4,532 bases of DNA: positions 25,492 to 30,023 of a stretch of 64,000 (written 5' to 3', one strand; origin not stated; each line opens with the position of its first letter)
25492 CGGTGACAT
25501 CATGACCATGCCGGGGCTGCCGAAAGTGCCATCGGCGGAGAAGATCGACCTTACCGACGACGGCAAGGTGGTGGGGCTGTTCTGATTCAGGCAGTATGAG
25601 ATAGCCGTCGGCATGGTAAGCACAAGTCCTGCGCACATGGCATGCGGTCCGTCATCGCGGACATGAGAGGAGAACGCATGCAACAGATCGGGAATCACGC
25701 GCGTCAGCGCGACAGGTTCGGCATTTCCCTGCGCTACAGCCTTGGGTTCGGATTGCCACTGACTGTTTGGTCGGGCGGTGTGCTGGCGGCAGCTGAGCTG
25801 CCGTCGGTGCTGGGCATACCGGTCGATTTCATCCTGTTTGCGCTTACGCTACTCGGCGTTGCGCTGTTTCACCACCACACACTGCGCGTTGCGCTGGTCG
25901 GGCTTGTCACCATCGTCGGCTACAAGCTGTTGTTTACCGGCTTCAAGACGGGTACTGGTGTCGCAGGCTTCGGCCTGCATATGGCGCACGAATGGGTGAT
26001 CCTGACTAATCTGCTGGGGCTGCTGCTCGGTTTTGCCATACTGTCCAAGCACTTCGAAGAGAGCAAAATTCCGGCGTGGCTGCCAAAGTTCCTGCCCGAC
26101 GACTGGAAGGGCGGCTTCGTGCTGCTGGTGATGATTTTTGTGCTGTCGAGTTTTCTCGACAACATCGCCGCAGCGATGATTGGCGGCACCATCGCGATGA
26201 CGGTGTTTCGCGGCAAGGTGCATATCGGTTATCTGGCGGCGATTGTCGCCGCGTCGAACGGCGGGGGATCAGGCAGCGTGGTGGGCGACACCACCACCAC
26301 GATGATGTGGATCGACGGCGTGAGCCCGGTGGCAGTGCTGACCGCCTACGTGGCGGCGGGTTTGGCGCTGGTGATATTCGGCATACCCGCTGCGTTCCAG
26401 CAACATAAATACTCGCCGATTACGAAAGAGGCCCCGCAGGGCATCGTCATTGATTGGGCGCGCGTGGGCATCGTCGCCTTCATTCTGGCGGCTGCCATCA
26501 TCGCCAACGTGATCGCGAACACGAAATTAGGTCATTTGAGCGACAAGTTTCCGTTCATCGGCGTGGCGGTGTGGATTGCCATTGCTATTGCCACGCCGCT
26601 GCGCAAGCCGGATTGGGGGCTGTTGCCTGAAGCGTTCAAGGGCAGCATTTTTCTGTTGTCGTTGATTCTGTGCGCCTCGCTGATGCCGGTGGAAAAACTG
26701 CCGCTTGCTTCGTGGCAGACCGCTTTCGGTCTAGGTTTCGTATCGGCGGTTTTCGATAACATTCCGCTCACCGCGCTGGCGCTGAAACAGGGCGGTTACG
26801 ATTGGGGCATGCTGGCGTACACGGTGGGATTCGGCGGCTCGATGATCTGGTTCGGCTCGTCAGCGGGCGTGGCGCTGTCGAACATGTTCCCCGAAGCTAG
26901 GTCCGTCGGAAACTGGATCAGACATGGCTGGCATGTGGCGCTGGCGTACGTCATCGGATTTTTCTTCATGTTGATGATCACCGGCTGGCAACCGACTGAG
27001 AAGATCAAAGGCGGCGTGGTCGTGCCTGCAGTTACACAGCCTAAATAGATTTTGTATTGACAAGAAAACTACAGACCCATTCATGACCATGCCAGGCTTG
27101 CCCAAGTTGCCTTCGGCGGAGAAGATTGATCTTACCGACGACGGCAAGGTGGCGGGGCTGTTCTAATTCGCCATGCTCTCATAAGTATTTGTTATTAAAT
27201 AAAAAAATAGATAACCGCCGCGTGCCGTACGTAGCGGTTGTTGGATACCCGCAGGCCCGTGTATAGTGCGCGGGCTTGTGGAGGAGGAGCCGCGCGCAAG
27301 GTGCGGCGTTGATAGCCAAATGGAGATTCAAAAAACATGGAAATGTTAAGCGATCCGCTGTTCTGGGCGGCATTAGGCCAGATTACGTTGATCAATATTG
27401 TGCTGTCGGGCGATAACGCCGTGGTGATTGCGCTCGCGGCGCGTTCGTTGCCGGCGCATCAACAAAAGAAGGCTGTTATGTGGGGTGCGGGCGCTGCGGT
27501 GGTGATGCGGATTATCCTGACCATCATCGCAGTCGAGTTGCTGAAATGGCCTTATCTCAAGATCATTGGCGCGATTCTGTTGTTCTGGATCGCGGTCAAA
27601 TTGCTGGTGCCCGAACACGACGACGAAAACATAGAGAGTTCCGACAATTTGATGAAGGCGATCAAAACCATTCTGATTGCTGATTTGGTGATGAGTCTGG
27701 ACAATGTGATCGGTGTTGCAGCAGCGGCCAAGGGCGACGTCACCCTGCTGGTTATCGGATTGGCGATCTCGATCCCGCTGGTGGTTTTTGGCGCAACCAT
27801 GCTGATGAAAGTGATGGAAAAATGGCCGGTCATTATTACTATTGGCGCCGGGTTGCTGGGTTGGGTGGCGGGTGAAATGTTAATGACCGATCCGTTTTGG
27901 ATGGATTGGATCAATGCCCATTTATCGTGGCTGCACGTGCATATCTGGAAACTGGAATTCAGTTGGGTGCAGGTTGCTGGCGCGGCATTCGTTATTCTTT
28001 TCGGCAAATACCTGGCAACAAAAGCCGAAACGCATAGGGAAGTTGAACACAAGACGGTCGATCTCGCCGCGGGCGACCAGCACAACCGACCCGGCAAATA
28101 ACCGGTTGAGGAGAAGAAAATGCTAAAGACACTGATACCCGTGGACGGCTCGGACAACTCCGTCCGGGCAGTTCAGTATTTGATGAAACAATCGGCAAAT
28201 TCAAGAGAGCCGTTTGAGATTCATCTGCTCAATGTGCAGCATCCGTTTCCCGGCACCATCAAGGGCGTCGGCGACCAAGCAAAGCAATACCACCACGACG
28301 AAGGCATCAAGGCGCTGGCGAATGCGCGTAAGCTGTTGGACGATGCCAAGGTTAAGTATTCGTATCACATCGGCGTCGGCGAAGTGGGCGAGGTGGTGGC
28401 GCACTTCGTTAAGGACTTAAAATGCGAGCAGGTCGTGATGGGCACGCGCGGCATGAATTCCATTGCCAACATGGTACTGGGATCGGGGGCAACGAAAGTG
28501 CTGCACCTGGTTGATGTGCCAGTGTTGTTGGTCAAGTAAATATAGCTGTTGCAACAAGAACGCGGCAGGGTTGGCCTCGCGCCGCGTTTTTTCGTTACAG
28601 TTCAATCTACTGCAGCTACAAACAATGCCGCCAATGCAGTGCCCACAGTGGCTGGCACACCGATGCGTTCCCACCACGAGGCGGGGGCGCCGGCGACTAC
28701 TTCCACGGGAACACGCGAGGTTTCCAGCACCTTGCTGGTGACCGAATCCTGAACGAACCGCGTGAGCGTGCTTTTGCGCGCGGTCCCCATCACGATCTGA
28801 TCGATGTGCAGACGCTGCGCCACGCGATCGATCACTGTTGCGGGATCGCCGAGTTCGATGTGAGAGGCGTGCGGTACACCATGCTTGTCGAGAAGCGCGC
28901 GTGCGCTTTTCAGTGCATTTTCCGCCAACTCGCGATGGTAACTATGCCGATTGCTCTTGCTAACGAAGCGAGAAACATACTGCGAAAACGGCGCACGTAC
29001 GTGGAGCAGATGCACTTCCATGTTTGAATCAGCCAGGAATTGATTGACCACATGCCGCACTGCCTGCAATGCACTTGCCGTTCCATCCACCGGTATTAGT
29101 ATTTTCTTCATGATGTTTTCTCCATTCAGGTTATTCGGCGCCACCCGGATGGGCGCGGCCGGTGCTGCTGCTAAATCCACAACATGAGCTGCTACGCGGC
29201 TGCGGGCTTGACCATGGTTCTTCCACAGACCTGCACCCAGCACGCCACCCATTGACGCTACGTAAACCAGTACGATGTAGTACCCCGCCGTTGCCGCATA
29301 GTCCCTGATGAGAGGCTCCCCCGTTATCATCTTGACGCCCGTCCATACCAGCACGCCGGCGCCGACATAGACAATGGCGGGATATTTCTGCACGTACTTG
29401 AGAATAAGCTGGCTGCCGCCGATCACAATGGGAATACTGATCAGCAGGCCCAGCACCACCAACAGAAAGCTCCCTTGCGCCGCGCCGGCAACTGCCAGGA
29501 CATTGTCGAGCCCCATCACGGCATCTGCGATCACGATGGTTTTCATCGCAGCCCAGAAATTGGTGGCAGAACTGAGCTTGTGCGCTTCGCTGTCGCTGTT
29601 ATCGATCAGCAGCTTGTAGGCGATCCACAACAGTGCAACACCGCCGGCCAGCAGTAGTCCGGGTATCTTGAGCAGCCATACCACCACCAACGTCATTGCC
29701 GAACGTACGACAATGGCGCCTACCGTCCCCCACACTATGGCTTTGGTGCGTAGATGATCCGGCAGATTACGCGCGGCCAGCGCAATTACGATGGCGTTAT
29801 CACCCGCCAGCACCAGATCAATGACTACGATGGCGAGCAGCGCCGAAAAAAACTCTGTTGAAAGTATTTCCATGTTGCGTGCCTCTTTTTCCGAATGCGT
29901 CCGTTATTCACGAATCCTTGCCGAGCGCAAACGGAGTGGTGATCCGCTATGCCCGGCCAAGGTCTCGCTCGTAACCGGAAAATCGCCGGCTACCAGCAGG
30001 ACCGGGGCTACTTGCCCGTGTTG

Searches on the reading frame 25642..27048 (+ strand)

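Call 7: search_protein_families(library=pfam, proteins=[window:25642-27048:+])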
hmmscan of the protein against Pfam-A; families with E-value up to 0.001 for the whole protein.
window:25642-27048:+ (468 aa): 0 families

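Call 17: search_protein_families(library=ncbifam, proteins=[window:25642-27048:+], max_evalue=0.00001)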
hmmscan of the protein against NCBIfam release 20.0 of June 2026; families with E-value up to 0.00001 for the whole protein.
window:25642-27048:+ (468 aa): 2 families
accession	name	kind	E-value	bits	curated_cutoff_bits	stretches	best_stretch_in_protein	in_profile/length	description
TIGR00775.1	NhaD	equivalog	3.2e-15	55.8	577.1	2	114-263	54-210/420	NhaD family Na+:H+ antiporter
NF038006.1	NhaD_1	equivalog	1.7e-07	30.6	80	0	163-252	88-177/405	sodium:proton antiporter NhaD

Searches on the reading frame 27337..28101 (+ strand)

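Call 7: search_protein_families(library=pfam, proteins=[window:27337-28101:+])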
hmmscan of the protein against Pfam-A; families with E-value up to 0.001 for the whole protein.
window:27337-28101:+ (254 aa): 1 family
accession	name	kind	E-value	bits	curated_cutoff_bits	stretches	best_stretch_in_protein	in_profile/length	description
PF03741.22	TerC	-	2.2e-49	168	27.8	1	15-184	2-177/178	Integral membrane protein TerC family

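Call 17: search_protein_families(library=ncbifam, proteins=[window:27337-28101:+], max_evalue=0.00001)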
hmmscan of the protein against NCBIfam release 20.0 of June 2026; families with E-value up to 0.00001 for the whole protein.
window:27337-28101:+ (254 aa): 3 families
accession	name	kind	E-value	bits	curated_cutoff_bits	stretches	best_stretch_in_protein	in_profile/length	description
TIGR03717.1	R_switched_YjbE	subfamily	1.2e-69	233.6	134.8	1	13-185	2-176/176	YjbE family putative metal transport protein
TIGR03716.1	R_switched_YkoY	subfamily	1.1e-25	90.6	138.5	1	15-218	4-212/220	integral membrane protein, YkoY family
TIGR03718.1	R_switched_Alx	subfamily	5.5e-09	35.9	246.4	1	18-151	71-206/303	TerC/Alx family metal homeostasis membrane protein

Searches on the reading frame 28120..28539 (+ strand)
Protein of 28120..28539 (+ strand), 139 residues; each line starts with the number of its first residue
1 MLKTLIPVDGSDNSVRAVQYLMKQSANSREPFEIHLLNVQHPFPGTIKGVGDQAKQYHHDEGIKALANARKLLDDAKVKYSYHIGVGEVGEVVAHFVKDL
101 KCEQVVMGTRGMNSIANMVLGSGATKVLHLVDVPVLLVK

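Call 7: search_protein_families(library=pfam, proteins=[window:28120-28539:+])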
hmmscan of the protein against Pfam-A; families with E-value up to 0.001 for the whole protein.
window:28120-28539:+ (139 aa): 1 family
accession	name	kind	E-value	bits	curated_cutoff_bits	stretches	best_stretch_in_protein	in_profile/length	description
PF00582.32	Usp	-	1.5e-21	77.8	24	1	3-139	4-141/141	Universal stress protein family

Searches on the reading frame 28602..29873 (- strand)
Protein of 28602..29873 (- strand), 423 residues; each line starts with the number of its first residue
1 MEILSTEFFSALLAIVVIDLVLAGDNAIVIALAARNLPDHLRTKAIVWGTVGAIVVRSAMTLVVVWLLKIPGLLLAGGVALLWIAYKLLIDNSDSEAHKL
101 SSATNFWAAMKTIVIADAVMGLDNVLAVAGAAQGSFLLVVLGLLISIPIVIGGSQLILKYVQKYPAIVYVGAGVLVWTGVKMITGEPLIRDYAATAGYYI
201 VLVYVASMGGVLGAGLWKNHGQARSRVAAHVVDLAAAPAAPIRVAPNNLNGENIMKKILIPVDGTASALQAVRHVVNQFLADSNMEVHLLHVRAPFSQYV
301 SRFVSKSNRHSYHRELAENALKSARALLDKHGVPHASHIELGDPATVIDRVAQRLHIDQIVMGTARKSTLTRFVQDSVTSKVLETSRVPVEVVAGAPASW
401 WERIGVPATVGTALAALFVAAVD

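Call 7: search_protein_families(library=pfam, proteins=[window:28602-29873:-])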
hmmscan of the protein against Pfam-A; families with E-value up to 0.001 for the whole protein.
window:28602-29873:- (423 aa): 2 families
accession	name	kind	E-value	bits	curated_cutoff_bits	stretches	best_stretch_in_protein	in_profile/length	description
PF03741.22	TerC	-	3.4e-48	164.2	27.8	1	14-184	2-176/178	Integral membrane protein TerC family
PF00582.32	Usp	-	2.9e-23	83.4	24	1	255-393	1-140/141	Universal stress protein family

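Call 17: search_protein_families(library=ncbifam, proteins=[window:28602-29873:-], max_evalue=0.00001)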
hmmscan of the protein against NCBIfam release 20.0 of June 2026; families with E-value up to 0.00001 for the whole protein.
window:28602-29873:- (423 aa): 4 families
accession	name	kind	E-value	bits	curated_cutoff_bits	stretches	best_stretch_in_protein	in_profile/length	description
TIGR03717.1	R_switched_YjbE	subfamily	5.9e-67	224.8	134.8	1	11-185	1-175/176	YjbE family putative metal transport protein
TIGR03716.1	R_switched_YkoY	subfamily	2.8e-26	92.5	138.5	1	12-184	2-177/220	integral membrane protein, YkoY family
TIGR03718.1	R_switched_Alx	subfamily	2.4e-08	33.8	246.4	1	12-141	66-196/303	TerC/Alx family metal homeostasis membrane protein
NF012000.0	PRK15456.1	equivalog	1.7e-07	31.4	189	1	255-393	2-141/142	universal stress protein UspG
